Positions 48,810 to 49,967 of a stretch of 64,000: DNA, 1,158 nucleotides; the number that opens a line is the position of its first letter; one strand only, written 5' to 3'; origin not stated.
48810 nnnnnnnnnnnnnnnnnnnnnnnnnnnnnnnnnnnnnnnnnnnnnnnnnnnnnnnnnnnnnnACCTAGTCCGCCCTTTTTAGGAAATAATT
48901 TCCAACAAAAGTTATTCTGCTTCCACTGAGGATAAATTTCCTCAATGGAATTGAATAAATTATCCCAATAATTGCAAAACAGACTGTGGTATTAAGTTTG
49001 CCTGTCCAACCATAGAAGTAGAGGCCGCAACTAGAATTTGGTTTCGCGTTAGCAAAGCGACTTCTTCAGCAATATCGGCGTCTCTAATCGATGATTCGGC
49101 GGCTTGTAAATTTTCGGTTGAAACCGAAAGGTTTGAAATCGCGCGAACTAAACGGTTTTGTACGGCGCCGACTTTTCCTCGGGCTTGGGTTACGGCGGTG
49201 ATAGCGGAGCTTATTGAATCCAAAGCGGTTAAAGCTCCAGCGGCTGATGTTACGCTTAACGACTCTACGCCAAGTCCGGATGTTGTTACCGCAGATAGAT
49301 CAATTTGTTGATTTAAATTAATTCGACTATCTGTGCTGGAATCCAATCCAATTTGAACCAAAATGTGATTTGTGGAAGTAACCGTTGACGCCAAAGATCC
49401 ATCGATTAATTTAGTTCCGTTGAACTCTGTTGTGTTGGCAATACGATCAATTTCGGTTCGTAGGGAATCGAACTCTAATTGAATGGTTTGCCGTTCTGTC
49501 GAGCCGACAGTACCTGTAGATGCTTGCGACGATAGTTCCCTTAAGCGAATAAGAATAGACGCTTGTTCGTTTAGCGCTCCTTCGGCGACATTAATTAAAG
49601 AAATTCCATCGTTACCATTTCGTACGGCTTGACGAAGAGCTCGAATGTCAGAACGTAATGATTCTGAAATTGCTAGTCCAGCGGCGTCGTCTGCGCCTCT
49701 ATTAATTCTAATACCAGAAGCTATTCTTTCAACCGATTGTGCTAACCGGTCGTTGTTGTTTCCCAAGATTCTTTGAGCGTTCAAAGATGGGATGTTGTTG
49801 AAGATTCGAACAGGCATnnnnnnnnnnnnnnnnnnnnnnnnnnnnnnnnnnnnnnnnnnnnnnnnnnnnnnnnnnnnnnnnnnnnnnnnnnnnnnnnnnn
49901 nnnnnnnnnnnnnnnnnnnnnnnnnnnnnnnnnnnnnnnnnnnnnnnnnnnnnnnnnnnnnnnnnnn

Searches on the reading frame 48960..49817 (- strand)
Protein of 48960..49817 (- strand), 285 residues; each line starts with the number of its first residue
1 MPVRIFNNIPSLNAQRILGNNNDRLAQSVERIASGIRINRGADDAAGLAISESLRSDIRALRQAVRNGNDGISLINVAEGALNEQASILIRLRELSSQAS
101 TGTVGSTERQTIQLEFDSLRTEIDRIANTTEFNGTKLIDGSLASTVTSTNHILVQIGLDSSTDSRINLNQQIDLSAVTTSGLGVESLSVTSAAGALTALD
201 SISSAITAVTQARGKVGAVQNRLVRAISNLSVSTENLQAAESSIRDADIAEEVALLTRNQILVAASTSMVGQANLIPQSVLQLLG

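Call 3: search_protein_families(library=pfam, proteins=[window:48960-49817:-], max_evalue=10)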
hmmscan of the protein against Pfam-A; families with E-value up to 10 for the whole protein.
window:48960-49817:- (285 aa): 3 families
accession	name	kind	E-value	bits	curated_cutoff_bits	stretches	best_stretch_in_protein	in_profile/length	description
PF00669.25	Flagellin_N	-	2.4e-42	144.8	26.6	1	6-141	2-137/139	Bacterial flagellin N-terminal helical region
PF00700.27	Flagellin_C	-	2.3e-24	85.9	23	1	199-284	1-86/86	Bacterial flagellin C-terminal helical region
PF24611.2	Spectrin_Anc-1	-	0.059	14.1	33.2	1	68-128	48-108/115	Nuclear anchorage protein 1, spectrin-like repeat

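Call 4: search_protein_families(library=ncbifam, proteins=[window:48960-49817:-], max_evalue=10)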
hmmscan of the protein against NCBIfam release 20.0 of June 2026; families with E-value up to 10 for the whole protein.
window:48960-49817:- (285 aa): 31 families (the best 25 are shown)
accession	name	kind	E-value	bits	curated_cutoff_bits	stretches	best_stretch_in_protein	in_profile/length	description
NF009448.0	PRK12806.1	equivalog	1.3e-71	241.9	531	2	4-165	4-168/475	flagellin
NF009444.0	PRK12802.1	equivalog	1.2e-67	228.4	332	1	4-284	4-281/282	flagellin domain-containing protein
NF009446.0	PRK12804.1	subfamily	2e-67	227.8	352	1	4-284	2-300/301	flagellin Hag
NF006467.0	PRK08869.1-2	subfamily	5.3e-66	223.3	443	2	5-167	5-168/400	flagellin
NF006466.0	PRK08869.1-1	subfamily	8.2e-64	216.5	426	2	1-168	1-161/377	flagellin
NF006469.0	PRK08869.1-4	equivalog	4.4e-59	200.7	627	2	1-158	1-161/377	flagellin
NF009449.0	PRK12807.1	subfamily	6e-59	200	347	1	4-284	2-286/287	flagellin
NF006468.0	PRK08869.1-3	subfamily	6.2e-58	196.7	436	2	1-144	1-144/378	polar flagellin E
NF005294.0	PRK06819.1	subfamily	2.6e-54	185.2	387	2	5-196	5-182/376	FliC/FljB family flagellin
NF038071.1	lat_flg_LafA_2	exception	9.6e-50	169.5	365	1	1-284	1-283/284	lateral flagellin LafA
NF010115.0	PRK13588.1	subfamily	5e-49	167.6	503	2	1-143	1-143/514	flagellin B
NF005953.0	PRK08026.1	subfamily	1e-48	167.2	619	2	8-182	8-173/548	FliC/FljB family flagellin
NF006264.0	PRK08411.1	subfamily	5.4e-48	164.1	729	2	1-142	1-142/572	flagellin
NF009234.0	PRK12584.1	equivalog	6e-47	160.9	752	2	1-143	1-143/510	flagellin A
NF006470.0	PRK08869.1-5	equivalog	1.8e-46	159.1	423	2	5-171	4-163/388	flagellin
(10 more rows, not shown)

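Call 23: find_homologous_proteins(query=window:48960-49817:-, max_evalue=1e-10)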
Query window:48960-49817:- (285 aa): 7969 proteins with E <= 1e-10 among 8000 candidates; the best 120 are listed.
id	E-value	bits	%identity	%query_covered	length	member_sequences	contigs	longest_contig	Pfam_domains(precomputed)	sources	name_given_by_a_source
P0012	2.9e-156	536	97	100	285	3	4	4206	PF00700.28,PF00669.26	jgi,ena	-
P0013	3.3e-156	536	97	100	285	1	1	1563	PF00700.28,PF00669.26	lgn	-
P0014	5.6e-156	535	97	100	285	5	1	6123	PF00700.28,PF00669.26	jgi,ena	jgi:flagellin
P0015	2.9e-152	523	94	100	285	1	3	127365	PF00700.28,PF00669.26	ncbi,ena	-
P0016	1.4e-147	508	96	96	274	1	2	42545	PF00700.28,PF00669.26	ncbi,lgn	-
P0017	1.6e-144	498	89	100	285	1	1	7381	PF00700.28,PF00669.26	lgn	-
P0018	5.3e-144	496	89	100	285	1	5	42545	PF00700.28,PF00669.26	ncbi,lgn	-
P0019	5.7e-144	496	89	100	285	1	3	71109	PF00700.28,PF00669.26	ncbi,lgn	-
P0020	1.3e-143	495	89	100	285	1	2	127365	PF00700.28,PF00669.26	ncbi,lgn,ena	-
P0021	3.6e-143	494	89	100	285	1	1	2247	PF00700.28,PF00669.26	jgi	jgi:flagellin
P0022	6.2e-143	493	89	100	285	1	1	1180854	PF00700.28,PF00669.26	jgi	jgi:flagellin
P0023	6.2e-143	493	88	100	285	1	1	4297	PF00700.28,PF00669.26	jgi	jgi:flagellin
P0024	1.7e-142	491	90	100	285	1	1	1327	PF00700.28,PF00669.26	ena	-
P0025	1.8e-142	491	88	100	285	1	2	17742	PF00700.28,PF00669.26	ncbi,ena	-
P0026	2.1e-142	491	89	100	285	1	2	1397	PF00700.28,PF00669.26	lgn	-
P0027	4.5e-142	490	88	100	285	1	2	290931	PF00700.28,PF00669.26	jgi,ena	jgi:flagellin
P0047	1.1e-137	476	86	100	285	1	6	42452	PF00700.28,PF00669.26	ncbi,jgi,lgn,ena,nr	ncbi:MAG: flagellin FliC [Nitrospinae bacterium CG22_combo_CG10-13_8_21_14_all_47_10]|nr:MAG: flagel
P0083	6.6e-136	470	84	100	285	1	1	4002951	PF00700.28,PF00669.26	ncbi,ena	-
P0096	3.2e-135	468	85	100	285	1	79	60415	PF00700.28,PF00669.26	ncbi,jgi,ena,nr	ncbi:MAG: flagellin FliC [Nitrospina sp.]|jgi:flagellin|nr:flagellin FliC [Nitrospina sp.] MBT387741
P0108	1.5e-134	465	85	100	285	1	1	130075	PF00700.28,PF00669.26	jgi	jgi:flagellin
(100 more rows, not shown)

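Call 25: find_encoding_contigs(protein=P0083, flank=10000, max_places=2)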
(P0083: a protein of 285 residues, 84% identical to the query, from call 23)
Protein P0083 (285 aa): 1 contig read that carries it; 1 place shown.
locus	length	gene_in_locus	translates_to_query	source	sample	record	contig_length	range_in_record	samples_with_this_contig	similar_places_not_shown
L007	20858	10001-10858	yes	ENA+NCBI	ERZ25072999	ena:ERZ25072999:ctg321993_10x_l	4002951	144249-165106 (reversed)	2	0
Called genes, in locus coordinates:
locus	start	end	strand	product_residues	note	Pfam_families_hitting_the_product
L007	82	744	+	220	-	-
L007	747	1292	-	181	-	PF00908:dTDP_sugar_isom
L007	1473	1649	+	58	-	-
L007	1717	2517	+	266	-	PF00977:His_biosynth, PF01207:Dus (faint)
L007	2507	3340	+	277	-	PF00977:His_biosynth, PF03060:NMO (faint)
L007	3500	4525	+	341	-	PF04338:DUF481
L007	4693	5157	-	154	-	PF12158:DUF3592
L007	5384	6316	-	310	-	PF02016:Peptidase_S66, PF17676:Peptidase_S66C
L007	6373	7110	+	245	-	PF02348:CTP_transf_3, PF12804:NTP_transf_3 (weak)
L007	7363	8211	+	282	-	PF00669:Flagellin_N, PF00700:Flagellin_C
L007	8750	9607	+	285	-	PF00669:Flagellin_N, PF00700:Flagellin_C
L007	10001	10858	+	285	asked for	PF00669:Flagellin_N, PF00700:Flagellin_C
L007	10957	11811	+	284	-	PF00669:Flagellin_N, PF00700:Flagellin_C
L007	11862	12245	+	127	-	PF03646:FlaG (weak)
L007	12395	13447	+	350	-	PF01408:GFO_IDH_MocA, PF02894:GFO_IDH_MocA_C, PF22725:GFO_IDH_MocA_C3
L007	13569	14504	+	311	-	PF00005:ABC_tran, PF13304:AAA_21 (faint)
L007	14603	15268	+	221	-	PF12679:ABC2_membrane_2, PF12730:ABC2_membrane_4 (weak), PF12698:ABC2_membrane_3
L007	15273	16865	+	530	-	PF23357:DUF7088, PF09822:ABC_transp_aux, PF23355:IFT52_GIFT (weak)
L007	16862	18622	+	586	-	PF14238:DUF4340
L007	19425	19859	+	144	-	PF00692:dUTPase, PF22769:DCD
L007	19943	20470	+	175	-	PF01661:Macro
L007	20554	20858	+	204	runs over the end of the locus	PF08712:Nfu_N, PF01106:NifU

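Call 26: find_encoding_contigs(protein=P0096, flank=10000, max_places=3)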
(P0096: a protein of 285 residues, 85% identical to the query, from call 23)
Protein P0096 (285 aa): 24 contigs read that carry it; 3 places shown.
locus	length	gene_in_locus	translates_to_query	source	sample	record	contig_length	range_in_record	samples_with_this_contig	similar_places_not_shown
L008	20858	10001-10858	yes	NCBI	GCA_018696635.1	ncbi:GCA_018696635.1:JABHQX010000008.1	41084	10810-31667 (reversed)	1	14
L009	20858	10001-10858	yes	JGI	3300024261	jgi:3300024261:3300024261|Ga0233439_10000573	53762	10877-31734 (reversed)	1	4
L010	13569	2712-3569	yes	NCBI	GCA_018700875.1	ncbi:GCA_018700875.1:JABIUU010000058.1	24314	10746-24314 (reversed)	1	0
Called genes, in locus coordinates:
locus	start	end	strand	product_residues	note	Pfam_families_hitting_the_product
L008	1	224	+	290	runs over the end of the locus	PF13369:Transglut_core2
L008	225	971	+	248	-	PF00106:adh_short, PF08643:DUF1776 (faint), PF08659:KR, PF13561:adh_short_C2, PF23441:SDR (faint)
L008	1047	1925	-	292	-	-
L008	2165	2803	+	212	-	-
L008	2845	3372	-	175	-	PF00908:dTDP_sugar_isom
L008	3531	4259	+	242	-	PF00977:His_biosynth, PF01207:Dus (faint)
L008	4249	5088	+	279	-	PF00977:His_biosynth, PF02581:TMP-TENI (faint)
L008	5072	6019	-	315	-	PF02016:Peptidase_S66, PF17676:Peptidase_S66C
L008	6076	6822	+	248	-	PF02348:CTP_transf_3, PF12804:NTP_transf_3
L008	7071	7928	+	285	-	PF00669:Flagellin_N, PF00700:Flagellin_C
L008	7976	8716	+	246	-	PF00669:Flagellin_N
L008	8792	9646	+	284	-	PF00669:Flagellin_N, PF00700:Flagellin_C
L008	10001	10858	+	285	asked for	PF00669:Flagellin_N, PF00700:Flagellin_C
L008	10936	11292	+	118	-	PF03646:FlaG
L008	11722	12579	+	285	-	PF00669:Flagellin_N, PF00700:Flagellin_C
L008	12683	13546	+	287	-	PF00669:Flagellin_N, PF00700:Flagellin_C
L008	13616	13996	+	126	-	PF03646:FlaG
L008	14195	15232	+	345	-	PF01408:GFO_IDH_MocA, PF02894:GFO_IDH_MocA_C, PF22725:GFO_IDH_MocA_C3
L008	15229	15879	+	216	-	-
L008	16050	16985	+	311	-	PF00005:ABC_tran, PF13304:AAA_21 (faint)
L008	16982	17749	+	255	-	PF01061:ABC2_membrane (weak), PF12679:ABC2_membrane_2, PF12730:ABC2_membrane_4, PF13346:ABC2_membrane_5 (weak), PF12698:ABC2_membrane_3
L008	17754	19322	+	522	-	PF23357:DUF7088, PF09822:ABC_transp_aux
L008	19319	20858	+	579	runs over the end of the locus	PF14238:DUF4340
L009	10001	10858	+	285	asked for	PF00669:Flagellin_N, PF00700:Flagellin_C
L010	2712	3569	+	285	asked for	PF00669:Flagellin_N, PF00700:Flagellin_C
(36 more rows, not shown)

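Call 33: search_protein_families(library=pfam, proteins=[L008:7976-8713:+, L008:6076-6819:+, L007:7363-8208:+], max_evalue=1)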
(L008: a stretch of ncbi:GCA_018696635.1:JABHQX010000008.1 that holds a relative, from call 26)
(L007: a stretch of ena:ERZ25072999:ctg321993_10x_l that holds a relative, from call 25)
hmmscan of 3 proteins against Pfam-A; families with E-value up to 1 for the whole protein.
L008:7976-8713:+ (246 aa): 5 families
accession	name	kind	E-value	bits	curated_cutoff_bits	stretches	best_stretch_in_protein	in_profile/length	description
PF00669.25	Flagellin_N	-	4.8e-10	40.1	26.6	1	36-120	53-137/139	Bacterial flagellin N-terminal helical region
PF21733.3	Death_3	-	0.043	14.3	27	1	58-110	46-105/106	Death domain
PF16522.10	FliS_cochap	-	0.1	12.9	43.2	1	94-132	68-106/149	Flagellar FLiS export co-chaperone, HP1076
PF02969.23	TAF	-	0.12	12.9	21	0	214-244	22-52/66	TATA box binding protein associated factor (TAF)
PF12482.14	DUF3701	-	0.15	12.6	26.9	1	67-92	12-37/93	Phage integrase protein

L008:6076-6819:+ (248 aa): 4 families
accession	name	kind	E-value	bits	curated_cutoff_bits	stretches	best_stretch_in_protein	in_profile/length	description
PF02348.25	CTP_transf_3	-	2.5e-29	103.1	22.6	1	6-204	2-205/217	Cytidylyltransferase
PF12804.13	NTP_transf_3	-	4e-09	37.3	27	1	11-153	11-146/160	MobA-like NTP transferase domain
PF23607.1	WZC_N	-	0.0025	18.7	27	1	168-203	34-69/110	Tyrosine-protein kinase Wzc, N-terminal domain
PF01128.25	IspD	-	0.22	11.7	27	1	19-58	19-58/221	2-C-methyl-D-erythritol 4-phosphate cytidylyltransferase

L007:7363-8208:+ (282 aa): 3 families
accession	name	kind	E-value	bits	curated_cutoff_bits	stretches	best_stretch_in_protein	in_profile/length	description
PF00669.25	Flagellin_N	-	3.2e-39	134.6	26.6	1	6-141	2-137/139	Bacterial flagellin N-terminal helical region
PF00700.27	Flagellin_C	-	9.5e-23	80.8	23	1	196-281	1-86/86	Bacterial flagellin C-terminal helical region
PF21158.3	flgK_1st_1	-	0.18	12.3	24.2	0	114-154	30-70/81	Flagellar hook-associated protein 1, D2-like domain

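Call 34: find_homologous_proteins(query=L008:7976-8713:+, max_evalue=0.001)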
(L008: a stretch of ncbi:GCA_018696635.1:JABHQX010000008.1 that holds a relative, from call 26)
Query L008:7976-8713:+ (246 aa): 100 proteins with E <= 0.001 among 784 candidates.
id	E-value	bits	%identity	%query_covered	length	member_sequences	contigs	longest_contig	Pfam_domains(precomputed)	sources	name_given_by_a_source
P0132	4.6e-137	473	89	100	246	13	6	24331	PF00669.26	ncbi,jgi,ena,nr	ncbi:MAG: hypothetical protein HOJ13_00900 [Nitrospina sp.]|jgi:flagellin-like hook-associated prote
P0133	2.5e-134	464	93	100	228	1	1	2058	PF00669.26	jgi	jgi:flagellin-like hook-associated protein FlgL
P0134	2.1e-130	451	86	100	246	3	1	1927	PF00669.26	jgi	jgi:flagellin-like hook-associated protein FlgL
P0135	1.2e-129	449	85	100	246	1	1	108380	PF00669.26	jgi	jgi:flagellin-like hook-associated protein FlgL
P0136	3.1e-122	424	80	100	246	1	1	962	PF00669.26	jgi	-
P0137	8.8e-112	390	76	100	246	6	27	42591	PF00669.26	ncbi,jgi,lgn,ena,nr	ncbi:MAG: hypothetical protein HOJ79_02875 [Nitrospina sp.]|jgi:hypothetical protein|nr:hypothetical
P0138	4.1e-105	368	73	98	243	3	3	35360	PF00669.26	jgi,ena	jgi:flagellin-like hook-associated protein FlgL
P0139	2.8e-103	362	73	99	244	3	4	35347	PF00669.26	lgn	-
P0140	1.1e-102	360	73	100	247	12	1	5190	PF00669.26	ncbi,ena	-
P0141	3.9e-101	355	71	100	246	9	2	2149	PF00669.26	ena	-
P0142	1.1e-100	354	72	100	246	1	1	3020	PF00669.26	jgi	-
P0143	2.8e-100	353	71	100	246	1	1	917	PF00669.26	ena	-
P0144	3.9e-100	352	70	99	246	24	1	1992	PF00669.26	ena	-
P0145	6.6e-100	351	70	99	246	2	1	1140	PF00669.26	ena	-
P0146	1.4e-99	350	71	100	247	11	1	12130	-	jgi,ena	jgi:hypothetical protein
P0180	1.3e-83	298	62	100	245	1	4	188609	PF00669.26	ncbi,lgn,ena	-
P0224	8.1e-58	214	47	95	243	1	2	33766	PF00669.26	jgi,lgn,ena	-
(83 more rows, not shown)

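Call 38: find_encoding_contigs(protein=P0224, flank=8000, max_places=1)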
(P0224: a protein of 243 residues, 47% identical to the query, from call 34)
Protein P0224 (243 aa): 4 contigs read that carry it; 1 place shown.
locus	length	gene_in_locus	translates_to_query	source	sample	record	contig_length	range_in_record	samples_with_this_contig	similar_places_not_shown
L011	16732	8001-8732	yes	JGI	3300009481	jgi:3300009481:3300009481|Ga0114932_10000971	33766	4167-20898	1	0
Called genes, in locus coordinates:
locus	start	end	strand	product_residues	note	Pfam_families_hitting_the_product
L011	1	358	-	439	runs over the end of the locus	PF12838:Fer4_7 (faint), PF13484:Fer4_16 (faint), PF02036:SCP2 (weak)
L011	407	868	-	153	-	PF01047:MarR (weak), PF12802:MarR_2 (weak)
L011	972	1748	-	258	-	-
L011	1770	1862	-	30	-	-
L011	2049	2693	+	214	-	-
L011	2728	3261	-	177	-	PF00908:dTDP_sugar_isom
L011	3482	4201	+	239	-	PF00977:His_biosynth, PF01207:Dus (faint)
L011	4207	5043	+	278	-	PF00977:His_biosynth, PF02581:TMP-TENI (faint)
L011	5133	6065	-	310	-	PF02016:Peptidase_S66, PF17676:Peptidase_S66C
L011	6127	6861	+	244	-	PF02348:CTP_transf_3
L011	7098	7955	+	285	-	PF00669:Flagellin_N, PF00700:Flagellin_C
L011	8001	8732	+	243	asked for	PF00669:Flagellin_N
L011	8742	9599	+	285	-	PF00669:Flagellin_N, PF00700:Flagellin_C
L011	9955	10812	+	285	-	PF00669:Flagellin_N, PF00700:Flagellin_C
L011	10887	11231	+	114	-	PF03646:FlaG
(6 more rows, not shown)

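Call 39: find_encoding_contigs(protein=P0180, flank=8000, max_places=1)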
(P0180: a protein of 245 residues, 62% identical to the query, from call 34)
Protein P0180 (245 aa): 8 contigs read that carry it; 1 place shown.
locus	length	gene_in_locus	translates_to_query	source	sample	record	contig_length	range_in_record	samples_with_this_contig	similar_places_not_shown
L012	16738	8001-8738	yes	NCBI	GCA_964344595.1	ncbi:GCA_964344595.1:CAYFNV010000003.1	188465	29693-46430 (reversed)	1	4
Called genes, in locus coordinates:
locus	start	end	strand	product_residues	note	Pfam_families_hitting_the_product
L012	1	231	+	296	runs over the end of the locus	PF13646:HEAT_2 (faint), PF13369:Transglut_core2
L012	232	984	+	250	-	PF00106:adh_short, PF01370:Epimerase (weak), PF08659:KR, PF13561:adh_short_C2, PF23441:SDR (faint), PF08643:DUF1776 (faint)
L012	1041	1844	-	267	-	-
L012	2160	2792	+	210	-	-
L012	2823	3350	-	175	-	PF00908:dTDP_sugar_isom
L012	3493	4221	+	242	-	PF00977:His_biosynth, PF01207:Dus (faint), PF02581:TMP-TENI (faint)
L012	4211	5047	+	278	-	PF00977:His_biosynth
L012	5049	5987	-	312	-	PF02016:Peptidase_S66, PF17676:Peptidase_S66C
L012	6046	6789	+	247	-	PF02348:CTP_transf_3, PF12804:NTP_transf_3 (weak)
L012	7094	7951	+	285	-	PF00669:Flagellin_N, PF00700:Flagellin_C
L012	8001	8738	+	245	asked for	PF00669:Flagellin_N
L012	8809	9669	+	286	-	PF00669:Flagellin_N, PF00700:Flagellin_C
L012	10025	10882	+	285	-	PF00669:Flagellin_N, PF00700:Flagellin_C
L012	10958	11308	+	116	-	PF03646:FlaG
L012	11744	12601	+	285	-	PF00669:Flagellin_N, PF00700:Flagellin_C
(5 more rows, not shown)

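Call 55: find_related_loci(query=A3, collection=metagenome_contigs, flank=300)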
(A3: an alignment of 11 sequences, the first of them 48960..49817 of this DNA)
Query A3 (285 aa) in metagenome_contigs; peptide patterns used: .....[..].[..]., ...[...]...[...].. (x = any residue, [..] = any of these).
600 stretches matched a pattern (row limit reached: there are more); 591 encode a relative of the query (tblastn E <= 1e-3); the best 80 are kept; 80 distinct loci.
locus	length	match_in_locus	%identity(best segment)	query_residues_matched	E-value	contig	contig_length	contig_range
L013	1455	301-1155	85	1-285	1e-158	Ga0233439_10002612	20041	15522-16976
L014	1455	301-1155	84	1-285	1e-157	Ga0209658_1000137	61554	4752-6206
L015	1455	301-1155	81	1-285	1e-160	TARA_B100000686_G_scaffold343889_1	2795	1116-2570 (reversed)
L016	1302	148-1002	83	1-285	1e-165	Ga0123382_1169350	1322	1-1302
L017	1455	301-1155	82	1-285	5e-154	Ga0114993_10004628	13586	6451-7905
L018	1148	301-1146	79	1-282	1e-153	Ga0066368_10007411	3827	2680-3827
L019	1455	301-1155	80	1-285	2e-147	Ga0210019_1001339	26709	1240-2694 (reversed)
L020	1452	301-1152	79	1-284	1e-153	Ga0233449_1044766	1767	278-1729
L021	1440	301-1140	78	1-280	1e-147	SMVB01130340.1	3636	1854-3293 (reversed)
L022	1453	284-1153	80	1-285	1e-146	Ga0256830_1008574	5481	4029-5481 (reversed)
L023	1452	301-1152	77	1-284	1e-142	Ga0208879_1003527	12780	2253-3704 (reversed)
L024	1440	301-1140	76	1-280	3e-145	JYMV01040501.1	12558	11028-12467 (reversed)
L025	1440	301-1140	75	1-280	1e-145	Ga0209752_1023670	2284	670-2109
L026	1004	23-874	81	1-284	2e-151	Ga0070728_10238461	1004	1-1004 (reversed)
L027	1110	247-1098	75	1-284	1e-150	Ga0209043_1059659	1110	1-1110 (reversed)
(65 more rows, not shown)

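Call 63: find_encoding_contigs(protein=P0027, flank=7000, max_places=1)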
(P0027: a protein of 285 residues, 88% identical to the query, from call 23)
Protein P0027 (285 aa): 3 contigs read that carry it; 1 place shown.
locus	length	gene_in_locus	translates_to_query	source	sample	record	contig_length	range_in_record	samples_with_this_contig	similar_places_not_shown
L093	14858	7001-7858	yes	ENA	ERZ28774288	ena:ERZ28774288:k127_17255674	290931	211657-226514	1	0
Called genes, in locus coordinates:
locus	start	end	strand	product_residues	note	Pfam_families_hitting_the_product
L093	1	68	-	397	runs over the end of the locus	PF04932:Wzy_C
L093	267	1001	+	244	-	PF00977:His_biosynth, PF01207:Dus (faint)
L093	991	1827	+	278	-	PF00977:His_biosynth, PF03060:NMO (faint), PF05690:ThiG (faint)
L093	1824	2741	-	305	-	PF02016:Peptidase_S66, PF17676:Peptidase_S66C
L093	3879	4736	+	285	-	PF00669:Flagellin_N, PF00700:Flagellin_C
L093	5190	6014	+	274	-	PF00669:Flagellin_N, PF00700:Flagellin_C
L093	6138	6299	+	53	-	-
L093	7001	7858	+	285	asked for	PF00669:Flagellin_N, PF00700:Flagellin_C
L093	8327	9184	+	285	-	PF00669:Flagellin_N, PF00700:Flagellin_C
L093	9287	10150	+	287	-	PF00669:Flagellin_N, PF00700:Flagellin_C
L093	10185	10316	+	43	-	-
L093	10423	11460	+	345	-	PF01408:GFO_IDH_MocA, PF02894:GFO_IDH_MocA_C, PF22725:GFO_IDH_MocA_C3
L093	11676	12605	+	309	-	PF00005:ABC_tran, PF13304:AAA_21, PF13732:DrrA1-3_C (faint)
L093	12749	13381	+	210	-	PF01061:ABC2_membrane (weak), PF12679:ABC2_membrane_2, PF12730:ABC2_membrane_4, PF12698:ABC2_membrane_3, PF13346:ABC2_membrane_5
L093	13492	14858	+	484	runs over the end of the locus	PF23357:DUF7088, PF09822:ABC_transp_aux, PF23355:IFT52_GIFT (faint)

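Call 64: find_encoding_contigs(protein=P0108, flank=7000, max_places=1)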
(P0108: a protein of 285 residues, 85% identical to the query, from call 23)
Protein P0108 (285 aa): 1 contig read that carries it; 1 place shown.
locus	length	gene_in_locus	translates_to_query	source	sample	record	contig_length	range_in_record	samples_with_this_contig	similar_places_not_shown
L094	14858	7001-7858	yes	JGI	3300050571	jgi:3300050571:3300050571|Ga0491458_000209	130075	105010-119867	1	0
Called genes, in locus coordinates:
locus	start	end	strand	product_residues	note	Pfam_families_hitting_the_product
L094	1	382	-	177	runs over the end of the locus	PF00908:dTDP_sugar_isom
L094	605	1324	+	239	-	PF00977:His_biosynth, PF01207:Dus (faint)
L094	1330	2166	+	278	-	PF00977:His_biosynth, PF02581:TMP-TENI (faint)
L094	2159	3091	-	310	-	PF02016:Peptidase_S66, PF17676:Peptidase_S66C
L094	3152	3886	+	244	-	PF02348:CTP_transf_3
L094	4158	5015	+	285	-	PF00669:Flagellin_N, PF00700:Flagellin_C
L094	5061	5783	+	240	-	PF00669:Flagellin_N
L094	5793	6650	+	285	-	PF00669:Flagellin_N, PF00700:Flagellin_C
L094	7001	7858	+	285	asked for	PF00669:Flagellin_N, PF00700:Flagellin_C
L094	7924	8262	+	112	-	PF03646:FlaG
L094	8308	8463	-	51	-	-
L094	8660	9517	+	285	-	PF00669:Flagellin_N, PF00700:Flagellin_C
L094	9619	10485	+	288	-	PF00669:Flagellin_N, PF00700:Flagellin_C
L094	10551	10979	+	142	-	PF03646:FlaG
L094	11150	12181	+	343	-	PF01408:GFO_IDH_MocA, PF02894:GFO_IDH_MocA_C, PF22725:GFO_IDH_MocA_C3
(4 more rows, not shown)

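Call 65: find_encoding_contigs(protein=P0047, flank=7000, max_places=1)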
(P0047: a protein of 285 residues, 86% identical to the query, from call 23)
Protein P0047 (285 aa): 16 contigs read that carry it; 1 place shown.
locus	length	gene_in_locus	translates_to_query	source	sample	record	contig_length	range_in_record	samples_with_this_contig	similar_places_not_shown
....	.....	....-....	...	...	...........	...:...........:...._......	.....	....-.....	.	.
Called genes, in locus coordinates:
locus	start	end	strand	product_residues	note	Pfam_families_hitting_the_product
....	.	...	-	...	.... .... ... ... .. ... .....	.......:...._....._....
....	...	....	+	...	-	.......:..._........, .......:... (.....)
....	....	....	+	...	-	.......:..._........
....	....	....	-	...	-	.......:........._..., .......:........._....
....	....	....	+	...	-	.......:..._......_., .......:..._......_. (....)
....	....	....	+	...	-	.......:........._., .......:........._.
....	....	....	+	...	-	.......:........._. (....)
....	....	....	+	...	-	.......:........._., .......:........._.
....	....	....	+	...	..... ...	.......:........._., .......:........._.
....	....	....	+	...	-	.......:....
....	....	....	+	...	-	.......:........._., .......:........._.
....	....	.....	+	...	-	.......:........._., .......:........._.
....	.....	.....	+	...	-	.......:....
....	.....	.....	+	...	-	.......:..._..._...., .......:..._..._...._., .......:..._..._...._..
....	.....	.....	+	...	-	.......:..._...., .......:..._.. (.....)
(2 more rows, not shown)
